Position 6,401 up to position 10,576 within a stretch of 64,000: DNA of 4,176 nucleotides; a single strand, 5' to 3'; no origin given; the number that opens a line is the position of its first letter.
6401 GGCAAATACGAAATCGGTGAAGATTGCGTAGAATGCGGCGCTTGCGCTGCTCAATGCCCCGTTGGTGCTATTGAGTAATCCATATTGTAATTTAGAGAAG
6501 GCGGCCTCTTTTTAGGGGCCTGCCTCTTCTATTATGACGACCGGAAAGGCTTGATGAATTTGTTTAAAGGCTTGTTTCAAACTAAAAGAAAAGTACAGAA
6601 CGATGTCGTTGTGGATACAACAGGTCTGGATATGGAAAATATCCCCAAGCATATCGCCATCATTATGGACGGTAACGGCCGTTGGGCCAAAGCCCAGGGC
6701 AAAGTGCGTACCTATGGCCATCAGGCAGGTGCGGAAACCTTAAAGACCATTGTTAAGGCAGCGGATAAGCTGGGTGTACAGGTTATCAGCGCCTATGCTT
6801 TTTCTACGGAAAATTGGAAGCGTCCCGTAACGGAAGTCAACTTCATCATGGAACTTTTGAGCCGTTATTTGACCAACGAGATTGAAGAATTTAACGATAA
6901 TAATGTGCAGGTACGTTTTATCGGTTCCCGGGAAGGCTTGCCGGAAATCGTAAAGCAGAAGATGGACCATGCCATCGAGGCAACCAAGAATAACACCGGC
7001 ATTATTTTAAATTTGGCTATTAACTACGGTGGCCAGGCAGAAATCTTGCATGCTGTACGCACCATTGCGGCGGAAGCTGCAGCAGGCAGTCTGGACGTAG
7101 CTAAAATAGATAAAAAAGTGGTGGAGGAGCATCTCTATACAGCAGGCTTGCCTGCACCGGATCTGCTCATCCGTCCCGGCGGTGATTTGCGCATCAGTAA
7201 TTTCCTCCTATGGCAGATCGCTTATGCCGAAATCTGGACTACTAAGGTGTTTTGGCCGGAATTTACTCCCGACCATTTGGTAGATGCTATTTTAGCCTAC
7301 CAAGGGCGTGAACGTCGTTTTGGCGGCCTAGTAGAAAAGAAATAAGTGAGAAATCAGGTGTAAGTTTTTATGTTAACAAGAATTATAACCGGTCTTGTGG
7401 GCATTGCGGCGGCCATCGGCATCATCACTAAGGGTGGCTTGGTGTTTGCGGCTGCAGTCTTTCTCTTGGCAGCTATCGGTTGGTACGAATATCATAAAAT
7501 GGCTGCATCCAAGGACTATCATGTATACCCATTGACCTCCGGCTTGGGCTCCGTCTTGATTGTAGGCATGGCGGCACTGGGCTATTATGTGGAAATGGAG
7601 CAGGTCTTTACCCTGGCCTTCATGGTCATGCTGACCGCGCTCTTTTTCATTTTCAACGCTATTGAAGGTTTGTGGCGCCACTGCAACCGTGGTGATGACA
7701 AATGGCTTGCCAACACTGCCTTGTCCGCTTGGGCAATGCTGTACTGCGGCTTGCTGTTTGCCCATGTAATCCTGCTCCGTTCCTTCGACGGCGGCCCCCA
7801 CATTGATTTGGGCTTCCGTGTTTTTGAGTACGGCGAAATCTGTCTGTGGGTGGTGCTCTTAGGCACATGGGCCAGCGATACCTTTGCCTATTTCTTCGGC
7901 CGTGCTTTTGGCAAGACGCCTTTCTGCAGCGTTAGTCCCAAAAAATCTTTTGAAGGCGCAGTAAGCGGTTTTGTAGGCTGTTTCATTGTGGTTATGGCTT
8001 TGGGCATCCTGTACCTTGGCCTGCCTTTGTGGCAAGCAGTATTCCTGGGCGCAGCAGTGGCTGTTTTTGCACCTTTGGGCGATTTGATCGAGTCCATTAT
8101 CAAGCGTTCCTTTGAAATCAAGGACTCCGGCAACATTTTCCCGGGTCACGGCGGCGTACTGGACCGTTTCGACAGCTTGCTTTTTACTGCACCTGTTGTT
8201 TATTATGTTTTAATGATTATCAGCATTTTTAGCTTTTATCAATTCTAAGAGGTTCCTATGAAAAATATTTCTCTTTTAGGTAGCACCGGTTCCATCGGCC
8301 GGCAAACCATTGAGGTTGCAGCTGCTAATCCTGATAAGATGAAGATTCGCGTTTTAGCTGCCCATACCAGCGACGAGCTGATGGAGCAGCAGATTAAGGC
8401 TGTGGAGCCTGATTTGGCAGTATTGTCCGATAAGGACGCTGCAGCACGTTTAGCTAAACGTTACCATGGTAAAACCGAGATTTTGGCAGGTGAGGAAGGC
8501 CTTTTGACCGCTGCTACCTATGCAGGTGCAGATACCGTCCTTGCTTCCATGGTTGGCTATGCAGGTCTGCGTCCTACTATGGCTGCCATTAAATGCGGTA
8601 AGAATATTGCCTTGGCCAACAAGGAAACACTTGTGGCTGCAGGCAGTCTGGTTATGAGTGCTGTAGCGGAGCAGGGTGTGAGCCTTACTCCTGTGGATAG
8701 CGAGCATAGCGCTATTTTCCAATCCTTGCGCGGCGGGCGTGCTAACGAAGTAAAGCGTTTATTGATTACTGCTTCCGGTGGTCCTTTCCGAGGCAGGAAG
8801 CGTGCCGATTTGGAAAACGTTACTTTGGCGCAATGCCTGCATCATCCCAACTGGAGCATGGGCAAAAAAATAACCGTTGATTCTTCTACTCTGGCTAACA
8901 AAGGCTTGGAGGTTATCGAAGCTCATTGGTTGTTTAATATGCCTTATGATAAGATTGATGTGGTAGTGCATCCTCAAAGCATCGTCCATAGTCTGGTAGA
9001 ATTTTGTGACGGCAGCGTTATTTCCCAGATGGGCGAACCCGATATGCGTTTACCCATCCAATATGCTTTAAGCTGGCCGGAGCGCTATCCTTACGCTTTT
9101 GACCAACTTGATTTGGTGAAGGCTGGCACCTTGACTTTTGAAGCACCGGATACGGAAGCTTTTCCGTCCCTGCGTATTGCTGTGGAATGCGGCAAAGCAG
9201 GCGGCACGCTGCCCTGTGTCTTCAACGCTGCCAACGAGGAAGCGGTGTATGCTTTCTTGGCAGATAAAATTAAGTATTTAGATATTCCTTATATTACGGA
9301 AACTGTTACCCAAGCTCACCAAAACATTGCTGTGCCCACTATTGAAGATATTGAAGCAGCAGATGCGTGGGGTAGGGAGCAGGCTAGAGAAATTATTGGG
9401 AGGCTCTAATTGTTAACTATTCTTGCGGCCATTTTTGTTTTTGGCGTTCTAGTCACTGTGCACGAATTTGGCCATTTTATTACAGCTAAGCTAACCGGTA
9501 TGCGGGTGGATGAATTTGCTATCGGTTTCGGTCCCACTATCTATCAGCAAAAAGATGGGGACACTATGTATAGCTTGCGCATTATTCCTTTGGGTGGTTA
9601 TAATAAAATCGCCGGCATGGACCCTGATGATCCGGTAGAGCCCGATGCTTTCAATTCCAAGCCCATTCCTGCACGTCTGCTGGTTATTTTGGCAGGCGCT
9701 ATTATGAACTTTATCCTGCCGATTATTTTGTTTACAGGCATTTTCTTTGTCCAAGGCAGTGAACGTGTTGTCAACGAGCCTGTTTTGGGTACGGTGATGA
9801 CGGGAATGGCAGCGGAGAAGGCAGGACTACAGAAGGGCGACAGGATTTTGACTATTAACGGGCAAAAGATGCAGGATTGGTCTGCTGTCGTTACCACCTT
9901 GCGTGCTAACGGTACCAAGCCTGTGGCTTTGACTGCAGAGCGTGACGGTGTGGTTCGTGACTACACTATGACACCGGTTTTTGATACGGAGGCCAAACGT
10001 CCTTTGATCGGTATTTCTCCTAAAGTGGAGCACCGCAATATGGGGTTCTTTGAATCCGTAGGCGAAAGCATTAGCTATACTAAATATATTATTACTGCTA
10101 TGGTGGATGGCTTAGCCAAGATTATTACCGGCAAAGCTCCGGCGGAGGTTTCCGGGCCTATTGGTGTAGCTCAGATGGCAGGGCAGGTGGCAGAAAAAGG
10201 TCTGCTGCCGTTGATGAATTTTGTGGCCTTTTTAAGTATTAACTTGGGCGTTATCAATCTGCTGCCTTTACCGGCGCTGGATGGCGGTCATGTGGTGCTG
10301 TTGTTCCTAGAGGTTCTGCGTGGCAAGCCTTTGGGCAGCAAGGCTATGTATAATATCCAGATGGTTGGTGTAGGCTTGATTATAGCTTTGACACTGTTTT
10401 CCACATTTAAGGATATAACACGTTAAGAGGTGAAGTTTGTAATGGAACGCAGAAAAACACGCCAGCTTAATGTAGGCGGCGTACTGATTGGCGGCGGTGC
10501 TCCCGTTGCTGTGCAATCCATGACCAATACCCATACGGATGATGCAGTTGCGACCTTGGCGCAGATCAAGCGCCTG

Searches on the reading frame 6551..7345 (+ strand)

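Call 58: search_protein_families(library=pfam, proteins=[window:6551-7345:+])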
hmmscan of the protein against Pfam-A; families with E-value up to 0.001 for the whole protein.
window:6551-7345:+ (264 aa): 1 family
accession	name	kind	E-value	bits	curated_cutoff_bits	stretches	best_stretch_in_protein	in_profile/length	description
PF01255.24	Prenyltransf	-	4.9e-85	285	27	1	38-258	1-219/219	Putative undecaprenyl diphosphate synthase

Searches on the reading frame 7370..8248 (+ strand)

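Call 58: search_protein_families(library=pfam, proteins=[window:7370-8248:+])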
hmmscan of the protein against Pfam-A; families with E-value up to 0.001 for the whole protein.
window:7370-8248:+ (292 aa): 1 family
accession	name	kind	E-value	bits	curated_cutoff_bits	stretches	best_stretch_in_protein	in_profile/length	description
PF01148.25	CTP_transf_1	-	1.1e-56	193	24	1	3-283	2-263/264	Cytidylyltransferase family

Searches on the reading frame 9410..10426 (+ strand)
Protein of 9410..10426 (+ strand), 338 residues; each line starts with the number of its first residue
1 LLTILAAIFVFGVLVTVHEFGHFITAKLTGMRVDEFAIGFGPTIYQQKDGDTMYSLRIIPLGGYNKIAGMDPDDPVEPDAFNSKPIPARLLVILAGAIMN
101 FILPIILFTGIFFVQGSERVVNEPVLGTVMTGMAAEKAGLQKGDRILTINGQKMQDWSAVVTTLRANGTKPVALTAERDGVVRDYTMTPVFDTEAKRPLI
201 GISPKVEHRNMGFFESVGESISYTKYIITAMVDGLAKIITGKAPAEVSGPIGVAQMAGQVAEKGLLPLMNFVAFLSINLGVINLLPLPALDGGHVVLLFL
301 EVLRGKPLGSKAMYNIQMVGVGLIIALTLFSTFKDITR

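Call 58: search_protein_families(library=pfam, proteins=[window:9410-10426:+])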
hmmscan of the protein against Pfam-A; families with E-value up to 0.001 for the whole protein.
window:9410-10426:+ (338 aa): 6 families
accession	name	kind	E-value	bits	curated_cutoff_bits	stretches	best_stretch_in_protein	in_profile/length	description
PF02163.28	Peptidase_M50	-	3e-64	216.8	27.2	1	7-327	2-221/221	Peptidase family M50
PF17820.7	PDZ_6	-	2.5e-10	40.4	27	1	128-178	4-54/54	PDZ domain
PF00595.29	PDZ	-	1.3e-08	35.6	23.2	1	122-175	25-79/81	PDZ domain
PF13180.12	PDZ_2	-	5.5e-06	27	27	1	123-186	18-77/80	PDZ domain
PF21558.3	Pept_S41_N_bact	-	0.00035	20.9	27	1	133-159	13-39/87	Bacteroidetes, Peptidase, S41 family, N-terminal domain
PF13398.12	Peptidase_M50B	-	0.00069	19.8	26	0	14-39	24-49/201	Peptidase M50B-like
